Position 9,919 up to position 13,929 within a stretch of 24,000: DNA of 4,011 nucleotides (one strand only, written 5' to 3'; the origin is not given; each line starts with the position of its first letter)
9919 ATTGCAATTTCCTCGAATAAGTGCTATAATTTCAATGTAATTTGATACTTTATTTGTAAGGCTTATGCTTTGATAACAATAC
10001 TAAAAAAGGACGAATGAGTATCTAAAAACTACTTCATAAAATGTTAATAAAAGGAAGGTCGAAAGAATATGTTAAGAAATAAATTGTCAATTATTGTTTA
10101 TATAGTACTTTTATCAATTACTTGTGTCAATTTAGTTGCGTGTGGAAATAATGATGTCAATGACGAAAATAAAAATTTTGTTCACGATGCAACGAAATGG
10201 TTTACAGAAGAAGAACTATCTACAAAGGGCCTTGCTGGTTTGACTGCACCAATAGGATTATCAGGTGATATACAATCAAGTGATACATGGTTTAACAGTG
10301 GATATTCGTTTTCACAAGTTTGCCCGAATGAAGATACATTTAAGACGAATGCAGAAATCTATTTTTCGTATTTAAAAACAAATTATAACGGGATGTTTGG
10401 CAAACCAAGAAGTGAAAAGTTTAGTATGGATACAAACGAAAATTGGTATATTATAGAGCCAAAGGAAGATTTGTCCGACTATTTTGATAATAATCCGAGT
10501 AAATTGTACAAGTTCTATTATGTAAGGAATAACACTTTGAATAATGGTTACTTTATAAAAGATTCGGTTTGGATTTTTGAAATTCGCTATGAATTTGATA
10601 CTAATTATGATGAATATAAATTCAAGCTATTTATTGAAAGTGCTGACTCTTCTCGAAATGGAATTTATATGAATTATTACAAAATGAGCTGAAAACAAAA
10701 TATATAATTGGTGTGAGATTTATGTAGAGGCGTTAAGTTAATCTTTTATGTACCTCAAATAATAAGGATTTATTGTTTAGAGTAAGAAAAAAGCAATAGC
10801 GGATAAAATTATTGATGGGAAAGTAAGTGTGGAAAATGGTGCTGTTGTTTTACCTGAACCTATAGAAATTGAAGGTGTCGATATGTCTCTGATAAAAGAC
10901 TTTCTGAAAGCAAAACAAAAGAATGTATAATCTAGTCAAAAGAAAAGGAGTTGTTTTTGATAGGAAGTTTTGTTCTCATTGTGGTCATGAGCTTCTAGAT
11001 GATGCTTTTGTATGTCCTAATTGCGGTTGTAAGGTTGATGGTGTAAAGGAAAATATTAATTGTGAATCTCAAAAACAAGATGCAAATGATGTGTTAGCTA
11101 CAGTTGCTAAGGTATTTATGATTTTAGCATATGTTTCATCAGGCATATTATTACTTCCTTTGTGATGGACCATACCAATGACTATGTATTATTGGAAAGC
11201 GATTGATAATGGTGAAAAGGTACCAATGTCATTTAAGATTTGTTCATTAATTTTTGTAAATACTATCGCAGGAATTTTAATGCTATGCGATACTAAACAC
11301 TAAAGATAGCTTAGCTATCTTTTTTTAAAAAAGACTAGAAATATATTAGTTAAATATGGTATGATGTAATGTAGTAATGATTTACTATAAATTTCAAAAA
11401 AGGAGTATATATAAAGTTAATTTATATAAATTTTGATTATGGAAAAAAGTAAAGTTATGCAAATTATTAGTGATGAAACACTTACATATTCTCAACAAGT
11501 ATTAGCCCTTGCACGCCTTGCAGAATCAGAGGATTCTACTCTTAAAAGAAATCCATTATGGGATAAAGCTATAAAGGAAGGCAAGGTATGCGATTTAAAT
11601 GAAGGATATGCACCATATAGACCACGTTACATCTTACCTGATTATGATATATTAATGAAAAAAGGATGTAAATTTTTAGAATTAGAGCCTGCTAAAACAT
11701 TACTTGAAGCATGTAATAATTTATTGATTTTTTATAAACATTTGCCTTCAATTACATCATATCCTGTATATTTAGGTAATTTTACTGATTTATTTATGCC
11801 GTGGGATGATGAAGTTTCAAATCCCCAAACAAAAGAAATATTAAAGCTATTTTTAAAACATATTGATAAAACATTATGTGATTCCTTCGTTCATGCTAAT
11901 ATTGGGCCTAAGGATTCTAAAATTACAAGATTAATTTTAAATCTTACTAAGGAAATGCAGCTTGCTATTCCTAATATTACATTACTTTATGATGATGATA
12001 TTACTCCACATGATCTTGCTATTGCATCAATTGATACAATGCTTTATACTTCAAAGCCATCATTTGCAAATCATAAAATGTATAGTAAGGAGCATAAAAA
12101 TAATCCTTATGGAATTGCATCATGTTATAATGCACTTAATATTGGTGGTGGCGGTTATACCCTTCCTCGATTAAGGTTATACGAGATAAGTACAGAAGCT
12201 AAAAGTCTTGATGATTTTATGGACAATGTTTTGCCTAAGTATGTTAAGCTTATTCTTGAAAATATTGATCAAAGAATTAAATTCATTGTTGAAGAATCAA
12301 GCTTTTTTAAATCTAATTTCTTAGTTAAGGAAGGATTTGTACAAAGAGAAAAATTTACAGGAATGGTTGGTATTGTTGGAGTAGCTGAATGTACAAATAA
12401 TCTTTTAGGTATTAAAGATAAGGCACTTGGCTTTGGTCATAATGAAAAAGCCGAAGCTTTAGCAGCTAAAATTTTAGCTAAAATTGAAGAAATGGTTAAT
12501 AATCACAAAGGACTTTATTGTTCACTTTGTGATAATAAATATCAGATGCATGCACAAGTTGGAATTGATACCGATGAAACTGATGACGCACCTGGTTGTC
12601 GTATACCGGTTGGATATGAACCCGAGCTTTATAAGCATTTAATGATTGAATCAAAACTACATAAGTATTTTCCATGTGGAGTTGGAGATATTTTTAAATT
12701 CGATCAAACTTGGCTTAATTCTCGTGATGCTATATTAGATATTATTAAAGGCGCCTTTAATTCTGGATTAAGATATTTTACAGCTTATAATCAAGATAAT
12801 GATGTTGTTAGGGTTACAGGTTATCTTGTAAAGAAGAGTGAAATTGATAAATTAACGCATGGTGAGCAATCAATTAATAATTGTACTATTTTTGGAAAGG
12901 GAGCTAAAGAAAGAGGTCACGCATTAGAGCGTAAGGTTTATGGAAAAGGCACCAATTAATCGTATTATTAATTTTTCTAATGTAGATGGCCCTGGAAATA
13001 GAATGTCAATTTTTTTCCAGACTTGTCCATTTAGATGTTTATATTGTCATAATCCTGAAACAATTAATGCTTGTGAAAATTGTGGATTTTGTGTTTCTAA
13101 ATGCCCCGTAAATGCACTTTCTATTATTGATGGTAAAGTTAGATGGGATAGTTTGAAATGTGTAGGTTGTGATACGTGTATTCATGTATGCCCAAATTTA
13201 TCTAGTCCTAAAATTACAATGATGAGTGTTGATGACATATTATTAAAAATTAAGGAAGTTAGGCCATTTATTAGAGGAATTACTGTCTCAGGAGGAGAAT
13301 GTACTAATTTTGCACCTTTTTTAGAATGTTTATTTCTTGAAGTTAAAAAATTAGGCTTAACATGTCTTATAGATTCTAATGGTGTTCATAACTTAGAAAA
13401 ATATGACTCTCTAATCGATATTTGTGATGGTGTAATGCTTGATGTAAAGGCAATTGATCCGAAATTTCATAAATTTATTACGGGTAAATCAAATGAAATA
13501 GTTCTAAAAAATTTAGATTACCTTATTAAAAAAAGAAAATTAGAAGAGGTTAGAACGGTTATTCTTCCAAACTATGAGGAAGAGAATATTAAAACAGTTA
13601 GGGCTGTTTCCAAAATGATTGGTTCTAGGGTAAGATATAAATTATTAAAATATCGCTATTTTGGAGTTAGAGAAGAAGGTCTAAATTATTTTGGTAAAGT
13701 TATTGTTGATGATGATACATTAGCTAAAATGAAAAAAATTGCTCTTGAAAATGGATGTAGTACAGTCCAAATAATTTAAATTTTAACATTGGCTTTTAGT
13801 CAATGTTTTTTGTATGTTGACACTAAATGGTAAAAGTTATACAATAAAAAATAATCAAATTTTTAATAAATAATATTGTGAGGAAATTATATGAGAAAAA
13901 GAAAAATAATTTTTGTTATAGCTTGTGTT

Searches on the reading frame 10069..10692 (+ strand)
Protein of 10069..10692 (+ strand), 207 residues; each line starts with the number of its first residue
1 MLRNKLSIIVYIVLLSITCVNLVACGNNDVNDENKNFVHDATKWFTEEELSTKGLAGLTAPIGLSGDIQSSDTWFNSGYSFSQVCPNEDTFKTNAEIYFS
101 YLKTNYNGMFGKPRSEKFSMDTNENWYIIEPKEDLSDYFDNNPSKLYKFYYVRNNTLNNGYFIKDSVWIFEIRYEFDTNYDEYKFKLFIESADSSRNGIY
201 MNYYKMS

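Call 9: search_protein_families(library=pfam, proteins=[window:10069-10692:+], max_evalue=0.01)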
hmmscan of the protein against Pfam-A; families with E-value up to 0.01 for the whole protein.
window:10069-10692:+ (207 aa): 0 families

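Call 12: search_protein_families(library=ncbifam, proteins=[window:10069-10692:+], max_evalue=0.01)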
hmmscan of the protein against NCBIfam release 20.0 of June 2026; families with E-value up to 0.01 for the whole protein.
window:10069-10692:+ (207 aa): 0 families

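Call 30: find_encoding_contigs(protein=window:10069-10692:+, flank=6000, max_places=10)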
Protein window:10069-10692:+ (207 aa): 9 contigs read that carry it; 1 place shown.
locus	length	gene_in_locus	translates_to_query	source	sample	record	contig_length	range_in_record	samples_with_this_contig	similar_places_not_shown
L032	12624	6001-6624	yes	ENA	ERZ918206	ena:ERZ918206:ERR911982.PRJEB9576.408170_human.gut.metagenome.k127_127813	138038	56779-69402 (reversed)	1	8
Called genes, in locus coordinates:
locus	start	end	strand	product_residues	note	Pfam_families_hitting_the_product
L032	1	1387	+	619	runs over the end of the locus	PF02086:MethyltransfD12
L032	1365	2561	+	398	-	PF13391:HNH_2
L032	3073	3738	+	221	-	PF07505:DUF5131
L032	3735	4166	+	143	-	PF12802:MarR_2, PF01047:MarR, PF13412:HTH_24 (weak)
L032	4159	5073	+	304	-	PF04055:Radical_SAM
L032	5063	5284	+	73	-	-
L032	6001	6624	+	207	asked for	-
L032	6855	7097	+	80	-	PF13240:Zn_Ribbon_1 (weak)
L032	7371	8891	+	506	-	PF11230:YjjI-like, PF13597:NRDD (faint)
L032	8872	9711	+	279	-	PF13353:Fer4_12 (faint), PF00037:Fer4 (faint), PF04055:Radical_SAM, PF12838:Fer4_7, PF13187:Fer4_9 (weak), PF13237:Fer4_10 (weak), PF14697:Fer4_21 (weak)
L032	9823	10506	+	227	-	PF01569:PAP2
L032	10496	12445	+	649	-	-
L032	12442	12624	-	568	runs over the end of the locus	PF01554:MatE, PF01943:Polysacc_synt (weak), PF01554:MatE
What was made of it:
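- Tried and rejected: Looking up the exact lipoprotein (10069-10692) for alternative alleles gave only the same context (call 30).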

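Call 54: search_protein_families(library=padloc, proteins=[window:10069-10692:+], max_evalue=0.001)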
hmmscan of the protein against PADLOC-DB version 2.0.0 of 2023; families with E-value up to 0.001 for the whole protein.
window:10069-10692:+ (207 aa): 0 families

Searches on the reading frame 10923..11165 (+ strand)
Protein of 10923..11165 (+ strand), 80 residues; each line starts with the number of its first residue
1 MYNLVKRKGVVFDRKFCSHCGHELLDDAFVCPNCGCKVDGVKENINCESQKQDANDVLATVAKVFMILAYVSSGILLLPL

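Call 12: search_protein_families(library=ncbifam, proteins=[window:10923-11165:+], max_evalue=0.01)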
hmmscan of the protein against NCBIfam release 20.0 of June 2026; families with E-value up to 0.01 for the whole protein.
window:10923-11165:+ (80 aa): 3 families
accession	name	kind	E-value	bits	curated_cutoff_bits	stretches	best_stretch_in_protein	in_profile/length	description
NF053815.1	teico_TcaA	equivalog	0.00012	21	550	1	15-64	2-52/463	membrane-associated protein TcaA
NF049861.1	SCO2400_fam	subfamily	0.0049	17.4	55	1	16-53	3-39/136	SCO2400 family protein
NF047723.1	TransFacS4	equivalog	0.008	16.7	120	1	15-57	2-45/90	transcription factor S4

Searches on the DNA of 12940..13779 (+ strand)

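Call 70: search_rna_families(sources=[L003, L177, L178, L179, L169], threshold=gathering)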
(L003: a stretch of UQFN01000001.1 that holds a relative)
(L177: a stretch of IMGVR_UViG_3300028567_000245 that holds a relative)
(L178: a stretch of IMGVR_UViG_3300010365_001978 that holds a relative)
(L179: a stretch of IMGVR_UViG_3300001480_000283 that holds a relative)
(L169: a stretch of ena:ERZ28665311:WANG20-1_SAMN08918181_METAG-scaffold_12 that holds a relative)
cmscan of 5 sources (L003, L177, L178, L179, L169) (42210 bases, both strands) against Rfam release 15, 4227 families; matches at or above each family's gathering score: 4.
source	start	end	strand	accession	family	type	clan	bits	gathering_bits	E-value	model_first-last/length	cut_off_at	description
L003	6801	7162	+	RF00023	tmRNA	Gene;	CL00001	122.7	47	1.2e-47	1-374/374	no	transfer-messenger RNA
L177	1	96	+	RF00023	tmRNA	Gene;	CL00001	60.5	47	2.4e-21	273-374/374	5'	transfer-messenger RNA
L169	6597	6670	+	RF00005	tRNA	Gene; tRNA;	CL00001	54.6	29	3.6e-09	1-71/71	no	tRNA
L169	10214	10287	+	RF00005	tRNA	Gene; tRNA;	CL00001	37.9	29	0.00014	1-71/71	no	tRNA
